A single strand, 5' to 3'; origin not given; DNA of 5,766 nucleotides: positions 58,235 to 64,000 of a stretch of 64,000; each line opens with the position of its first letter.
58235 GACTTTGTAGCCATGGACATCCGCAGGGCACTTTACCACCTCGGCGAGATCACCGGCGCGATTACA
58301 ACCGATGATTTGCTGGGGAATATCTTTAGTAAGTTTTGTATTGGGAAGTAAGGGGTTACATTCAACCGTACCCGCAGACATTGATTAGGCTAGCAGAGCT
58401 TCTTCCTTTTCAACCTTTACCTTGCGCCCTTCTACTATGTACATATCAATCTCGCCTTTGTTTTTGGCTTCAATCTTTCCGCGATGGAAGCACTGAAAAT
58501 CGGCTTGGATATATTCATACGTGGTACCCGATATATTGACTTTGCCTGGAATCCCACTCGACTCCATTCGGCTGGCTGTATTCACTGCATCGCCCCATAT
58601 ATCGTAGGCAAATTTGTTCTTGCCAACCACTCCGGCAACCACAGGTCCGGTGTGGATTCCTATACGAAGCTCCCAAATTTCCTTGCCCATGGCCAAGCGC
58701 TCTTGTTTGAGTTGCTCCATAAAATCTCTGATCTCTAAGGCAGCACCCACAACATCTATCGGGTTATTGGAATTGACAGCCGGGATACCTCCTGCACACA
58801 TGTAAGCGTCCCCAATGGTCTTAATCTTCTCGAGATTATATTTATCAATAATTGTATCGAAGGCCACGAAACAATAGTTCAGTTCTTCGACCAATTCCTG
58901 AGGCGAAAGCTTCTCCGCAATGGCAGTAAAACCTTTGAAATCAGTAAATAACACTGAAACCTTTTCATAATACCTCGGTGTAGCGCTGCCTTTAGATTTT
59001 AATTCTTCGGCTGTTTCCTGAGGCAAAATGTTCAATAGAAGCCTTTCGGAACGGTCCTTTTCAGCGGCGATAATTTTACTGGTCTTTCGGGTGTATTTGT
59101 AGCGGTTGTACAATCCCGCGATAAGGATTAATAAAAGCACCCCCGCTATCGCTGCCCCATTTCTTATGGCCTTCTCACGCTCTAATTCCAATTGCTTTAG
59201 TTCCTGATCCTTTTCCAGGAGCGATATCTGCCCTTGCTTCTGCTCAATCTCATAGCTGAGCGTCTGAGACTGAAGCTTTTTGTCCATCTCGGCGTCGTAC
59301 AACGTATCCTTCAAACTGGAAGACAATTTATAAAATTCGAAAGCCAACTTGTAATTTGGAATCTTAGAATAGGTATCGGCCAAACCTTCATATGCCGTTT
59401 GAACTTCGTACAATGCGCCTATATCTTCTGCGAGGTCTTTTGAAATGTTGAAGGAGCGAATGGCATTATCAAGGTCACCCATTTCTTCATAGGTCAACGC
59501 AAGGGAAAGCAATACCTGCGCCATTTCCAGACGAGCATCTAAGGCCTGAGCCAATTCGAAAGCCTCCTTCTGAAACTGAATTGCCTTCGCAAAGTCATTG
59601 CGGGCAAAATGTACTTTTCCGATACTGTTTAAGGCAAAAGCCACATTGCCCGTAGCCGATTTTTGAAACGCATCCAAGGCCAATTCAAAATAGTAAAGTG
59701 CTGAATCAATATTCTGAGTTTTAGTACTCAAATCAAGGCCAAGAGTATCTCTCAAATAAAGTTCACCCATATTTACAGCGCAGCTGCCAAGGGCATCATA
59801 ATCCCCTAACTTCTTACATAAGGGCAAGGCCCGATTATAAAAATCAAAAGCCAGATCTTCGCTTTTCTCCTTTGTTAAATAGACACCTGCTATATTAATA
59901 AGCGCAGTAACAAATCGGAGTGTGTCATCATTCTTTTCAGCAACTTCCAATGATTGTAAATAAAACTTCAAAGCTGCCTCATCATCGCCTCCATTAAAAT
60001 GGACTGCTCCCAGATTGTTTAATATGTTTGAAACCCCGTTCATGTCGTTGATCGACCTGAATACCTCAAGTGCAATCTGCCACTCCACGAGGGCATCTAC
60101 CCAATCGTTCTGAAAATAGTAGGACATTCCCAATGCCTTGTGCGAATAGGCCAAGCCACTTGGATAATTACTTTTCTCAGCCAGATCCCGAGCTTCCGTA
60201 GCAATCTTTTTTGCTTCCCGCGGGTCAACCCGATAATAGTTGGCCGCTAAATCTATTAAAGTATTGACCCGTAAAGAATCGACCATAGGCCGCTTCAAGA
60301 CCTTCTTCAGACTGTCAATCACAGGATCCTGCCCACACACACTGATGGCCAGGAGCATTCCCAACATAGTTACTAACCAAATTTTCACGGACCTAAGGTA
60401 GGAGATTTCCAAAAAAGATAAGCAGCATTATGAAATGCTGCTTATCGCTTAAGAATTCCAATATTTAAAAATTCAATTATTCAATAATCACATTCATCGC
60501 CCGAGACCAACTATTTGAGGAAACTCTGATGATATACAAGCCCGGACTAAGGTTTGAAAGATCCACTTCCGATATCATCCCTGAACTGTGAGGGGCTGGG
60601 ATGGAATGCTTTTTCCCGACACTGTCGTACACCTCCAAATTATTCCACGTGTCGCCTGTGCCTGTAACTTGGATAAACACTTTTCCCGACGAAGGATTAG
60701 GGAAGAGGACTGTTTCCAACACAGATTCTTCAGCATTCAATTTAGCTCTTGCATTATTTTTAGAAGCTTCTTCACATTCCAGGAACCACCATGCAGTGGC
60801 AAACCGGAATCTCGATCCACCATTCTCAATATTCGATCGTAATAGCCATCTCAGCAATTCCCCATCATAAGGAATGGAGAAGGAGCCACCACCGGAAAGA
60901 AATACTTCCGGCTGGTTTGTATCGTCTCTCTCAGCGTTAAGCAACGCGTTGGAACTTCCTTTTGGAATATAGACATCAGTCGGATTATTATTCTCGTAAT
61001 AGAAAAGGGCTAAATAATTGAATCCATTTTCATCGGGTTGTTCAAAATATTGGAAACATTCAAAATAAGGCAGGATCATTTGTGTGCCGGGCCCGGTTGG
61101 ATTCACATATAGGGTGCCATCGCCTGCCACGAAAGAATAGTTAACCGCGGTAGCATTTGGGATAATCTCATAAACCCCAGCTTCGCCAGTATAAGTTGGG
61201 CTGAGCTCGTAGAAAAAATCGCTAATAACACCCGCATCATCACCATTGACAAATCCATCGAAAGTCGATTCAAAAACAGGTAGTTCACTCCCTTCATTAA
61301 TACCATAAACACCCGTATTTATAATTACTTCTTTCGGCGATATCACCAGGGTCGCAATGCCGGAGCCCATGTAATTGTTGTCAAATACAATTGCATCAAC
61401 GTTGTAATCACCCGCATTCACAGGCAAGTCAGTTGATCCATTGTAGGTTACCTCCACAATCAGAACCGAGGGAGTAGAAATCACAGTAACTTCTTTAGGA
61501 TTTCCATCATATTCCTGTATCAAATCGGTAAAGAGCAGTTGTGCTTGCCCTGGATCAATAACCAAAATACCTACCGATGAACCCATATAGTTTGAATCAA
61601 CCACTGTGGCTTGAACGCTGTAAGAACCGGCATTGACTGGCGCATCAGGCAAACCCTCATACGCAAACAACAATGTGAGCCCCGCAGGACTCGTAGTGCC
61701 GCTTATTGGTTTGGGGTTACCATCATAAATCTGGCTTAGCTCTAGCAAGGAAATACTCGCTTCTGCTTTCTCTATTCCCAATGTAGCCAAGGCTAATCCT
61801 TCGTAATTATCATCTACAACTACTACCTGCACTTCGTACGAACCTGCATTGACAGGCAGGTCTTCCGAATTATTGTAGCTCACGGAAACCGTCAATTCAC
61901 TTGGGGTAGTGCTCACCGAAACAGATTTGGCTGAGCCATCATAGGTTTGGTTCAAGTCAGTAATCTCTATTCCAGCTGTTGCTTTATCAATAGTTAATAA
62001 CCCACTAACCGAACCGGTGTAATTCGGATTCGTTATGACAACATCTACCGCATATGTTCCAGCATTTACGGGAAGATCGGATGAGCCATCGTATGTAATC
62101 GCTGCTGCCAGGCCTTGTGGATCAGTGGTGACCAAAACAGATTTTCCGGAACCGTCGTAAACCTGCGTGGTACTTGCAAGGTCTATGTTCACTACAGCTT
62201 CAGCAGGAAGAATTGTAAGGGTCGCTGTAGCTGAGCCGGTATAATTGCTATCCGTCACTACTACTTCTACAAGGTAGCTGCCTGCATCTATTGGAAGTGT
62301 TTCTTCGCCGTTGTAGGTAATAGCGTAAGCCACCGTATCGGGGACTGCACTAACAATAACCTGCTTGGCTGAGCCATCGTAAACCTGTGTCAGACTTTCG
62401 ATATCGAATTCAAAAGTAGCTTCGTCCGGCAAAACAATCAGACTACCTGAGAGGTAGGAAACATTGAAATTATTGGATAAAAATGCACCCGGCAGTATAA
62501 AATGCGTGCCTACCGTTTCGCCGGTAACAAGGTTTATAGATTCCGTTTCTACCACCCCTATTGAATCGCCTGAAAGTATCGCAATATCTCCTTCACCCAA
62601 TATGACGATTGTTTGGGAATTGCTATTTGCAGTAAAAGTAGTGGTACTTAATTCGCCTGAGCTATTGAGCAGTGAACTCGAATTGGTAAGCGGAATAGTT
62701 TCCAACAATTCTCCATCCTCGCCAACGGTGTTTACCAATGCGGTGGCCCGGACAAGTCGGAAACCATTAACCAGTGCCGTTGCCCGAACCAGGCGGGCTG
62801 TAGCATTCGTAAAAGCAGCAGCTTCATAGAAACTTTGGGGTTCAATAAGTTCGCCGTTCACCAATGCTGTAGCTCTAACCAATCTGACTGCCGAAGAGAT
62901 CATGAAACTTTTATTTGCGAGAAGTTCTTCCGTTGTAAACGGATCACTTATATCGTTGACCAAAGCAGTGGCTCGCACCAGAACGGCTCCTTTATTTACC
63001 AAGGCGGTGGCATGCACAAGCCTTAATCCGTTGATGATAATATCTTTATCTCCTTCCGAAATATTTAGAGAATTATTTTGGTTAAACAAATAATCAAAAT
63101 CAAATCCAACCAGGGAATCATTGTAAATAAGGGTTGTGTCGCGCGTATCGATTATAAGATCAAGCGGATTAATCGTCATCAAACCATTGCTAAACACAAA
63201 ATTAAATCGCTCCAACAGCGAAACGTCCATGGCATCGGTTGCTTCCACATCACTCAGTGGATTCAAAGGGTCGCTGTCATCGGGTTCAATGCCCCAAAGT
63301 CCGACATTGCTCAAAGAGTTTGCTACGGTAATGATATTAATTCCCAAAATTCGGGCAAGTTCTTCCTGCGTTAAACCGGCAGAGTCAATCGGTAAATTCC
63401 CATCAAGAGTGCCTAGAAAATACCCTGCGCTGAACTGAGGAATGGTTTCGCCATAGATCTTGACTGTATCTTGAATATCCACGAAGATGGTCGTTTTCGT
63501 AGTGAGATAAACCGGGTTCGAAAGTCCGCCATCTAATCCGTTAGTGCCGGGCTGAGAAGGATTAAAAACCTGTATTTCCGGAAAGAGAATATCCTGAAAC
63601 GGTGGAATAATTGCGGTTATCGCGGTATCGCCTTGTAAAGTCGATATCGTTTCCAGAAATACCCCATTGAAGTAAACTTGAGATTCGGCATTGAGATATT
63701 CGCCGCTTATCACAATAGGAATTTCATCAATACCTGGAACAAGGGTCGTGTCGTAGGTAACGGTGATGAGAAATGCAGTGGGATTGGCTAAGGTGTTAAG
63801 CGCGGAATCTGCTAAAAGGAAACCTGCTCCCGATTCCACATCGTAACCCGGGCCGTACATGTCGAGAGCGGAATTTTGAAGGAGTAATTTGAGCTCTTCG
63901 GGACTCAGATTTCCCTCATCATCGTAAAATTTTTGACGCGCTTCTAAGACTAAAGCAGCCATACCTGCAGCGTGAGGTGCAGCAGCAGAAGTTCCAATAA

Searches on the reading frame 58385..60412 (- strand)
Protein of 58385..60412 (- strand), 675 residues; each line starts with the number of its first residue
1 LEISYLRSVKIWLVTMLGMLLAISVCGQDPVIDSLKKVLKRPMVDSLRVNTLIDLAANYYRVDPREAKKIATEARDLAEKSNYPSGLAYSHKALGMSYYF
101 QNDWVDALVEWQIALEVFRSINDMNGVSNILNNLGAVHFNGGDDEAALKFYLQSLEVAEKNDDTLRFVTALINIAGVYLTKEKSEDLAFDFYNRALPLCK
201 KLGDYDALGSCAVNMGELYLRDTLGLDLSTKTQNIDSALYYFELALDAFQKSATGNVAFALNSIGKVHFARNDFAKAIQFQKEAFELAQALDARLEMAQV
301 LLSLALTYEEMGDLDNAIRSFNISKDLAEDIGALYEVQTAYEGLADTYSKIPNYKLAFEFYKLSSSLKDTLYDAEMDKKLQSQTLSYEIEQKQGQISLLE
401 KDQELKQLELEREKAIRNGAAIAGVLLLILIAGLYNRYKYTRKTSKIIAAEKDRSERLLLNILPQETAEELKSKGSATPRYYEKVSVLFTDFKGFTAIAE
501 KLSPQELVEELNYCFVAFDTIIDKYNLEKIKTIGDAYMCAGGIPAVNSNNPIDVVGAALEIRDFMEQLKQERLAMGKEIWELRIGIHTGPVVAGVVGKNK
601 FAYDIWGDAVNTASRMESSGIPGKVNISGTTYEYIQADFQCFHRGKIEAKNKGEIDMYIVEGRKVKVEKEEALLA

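Call 79: search_protein_families(library=pfam, proteins=[window:58385-60412:-], max_evalue=0.00001)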
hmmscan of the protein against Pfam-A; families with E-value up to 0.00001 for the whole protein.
window:58385-60412:- (675 aa): 9 families
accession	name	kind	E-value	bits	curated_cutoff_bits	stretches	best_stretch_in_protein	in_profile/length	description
PF00211.25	Guanylate_cyc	-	2.3e-54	184.2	21.9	1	481-661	5-182/183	Adenylate and Guanylate cyclase catalytic domain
PF13424.12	TPR_12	-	5.2e-34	116.7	30.1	2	93-160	8-77/77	Tetratricopeptide repeat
PF07719.23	TPR_2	-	4.1e-14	51.9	27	0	130-161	3-34/34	Tetratricopeptide repeat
PF00515.34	TPR_1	-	2.6e-13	49.6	27.8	0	129-161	2-34/34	Tetratricopeptide repeat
PF13181.12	TPR_8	-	3.2e-11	42.9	25.7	0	298-322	1-25/34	Tetratricopeptide repeat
PF13374.12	TPR_10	-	1.3e-09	38.2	27.5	0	130-160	4-34/42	Tetratricopeptide repeat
PF17874.7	TPR_MalT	-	5.4e-08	32.9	45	0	256-326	78-150/336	MalT-like TPR region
PF13176.12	TPR_7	-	1.5e-06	28.3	27.9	0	301-321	2-22/36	Tetratricopeptide repeat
PF13432.12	TPR_16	-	3.8e-06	27.7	32.7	0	93-155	2-58/65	Tetratricopeptide repeat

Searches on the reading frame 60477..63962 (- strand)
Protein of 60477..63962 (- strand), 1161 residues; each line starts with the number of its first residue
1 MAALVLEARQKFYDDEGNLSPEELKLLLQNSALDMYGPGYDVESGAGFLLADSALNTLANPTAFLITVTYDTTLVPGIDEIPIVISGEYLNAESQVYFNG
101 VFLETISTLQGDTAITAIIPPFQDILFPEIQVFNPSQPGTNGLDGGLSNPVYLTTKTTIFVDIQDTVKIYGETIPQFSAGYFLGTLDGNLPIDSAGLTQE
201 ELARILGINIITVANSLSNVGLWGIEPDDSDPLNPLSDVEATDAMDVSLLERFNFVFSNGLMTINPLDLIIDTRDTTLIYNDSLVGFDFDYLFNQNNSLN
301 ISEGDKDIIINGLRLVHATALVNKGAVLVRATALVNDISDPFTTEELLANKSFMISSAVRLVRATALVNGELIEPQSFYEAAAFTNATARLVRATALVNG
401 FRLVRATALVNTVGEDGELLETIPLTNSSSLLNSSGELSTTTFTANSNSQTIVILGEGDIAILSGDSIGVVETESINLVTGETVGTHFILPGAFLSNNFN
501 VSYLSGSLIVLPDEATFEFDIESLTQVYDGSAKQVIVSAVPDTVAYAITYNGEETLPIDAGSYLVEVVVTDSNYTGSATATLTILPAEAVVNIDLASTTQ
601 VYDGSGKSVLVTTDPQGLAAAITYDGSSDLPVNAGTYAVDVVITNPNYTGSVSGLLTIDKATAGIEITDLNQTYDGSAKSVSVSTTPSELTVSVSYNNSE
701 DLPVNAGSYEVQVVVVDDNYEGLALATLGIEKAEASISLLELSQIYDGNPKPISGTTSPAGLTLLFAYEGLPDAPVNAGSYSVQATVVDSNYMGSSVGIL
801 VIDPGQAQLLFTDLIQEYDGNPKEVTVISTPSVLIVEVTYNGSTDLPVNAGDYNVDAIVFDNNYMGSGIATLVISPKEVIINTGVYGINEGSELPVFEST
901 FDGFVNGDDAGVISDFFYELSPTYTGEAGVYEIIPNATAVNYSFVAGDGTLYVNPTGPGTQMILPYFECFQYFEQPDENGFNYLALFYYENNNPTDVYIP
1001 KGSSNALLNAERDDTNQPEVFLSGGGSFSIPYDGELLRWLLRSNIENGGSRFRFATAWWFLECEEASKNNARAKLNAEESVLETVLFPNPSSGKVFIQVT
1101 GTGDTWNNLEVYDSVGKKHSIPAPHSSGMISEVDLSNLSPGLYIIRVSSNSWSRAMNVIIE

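Call 79: search_protein_families(library=pfam, proteins=[window:60477-63962:-], max_evalue=0.00001)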
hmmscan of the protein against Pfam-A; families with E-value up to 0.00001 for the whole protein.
window:60477-63962:- (1161 aa): 3 families
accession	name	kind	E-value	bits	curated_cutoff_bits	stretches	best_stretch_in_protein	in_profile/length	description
PF18887.5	MBG_3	-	8.6e-107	349.8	25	5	592-662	2-72/72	MBG domain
PF18962.6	Por_Secre_tail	-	6e-10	39.7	27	1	1086-1154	1-69/75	Secretion system C-terminal sorting domain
PF18676.6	MBG_2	-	5.7e-06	27.3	25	1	891-951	13-71/72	MBG domain (YGX type)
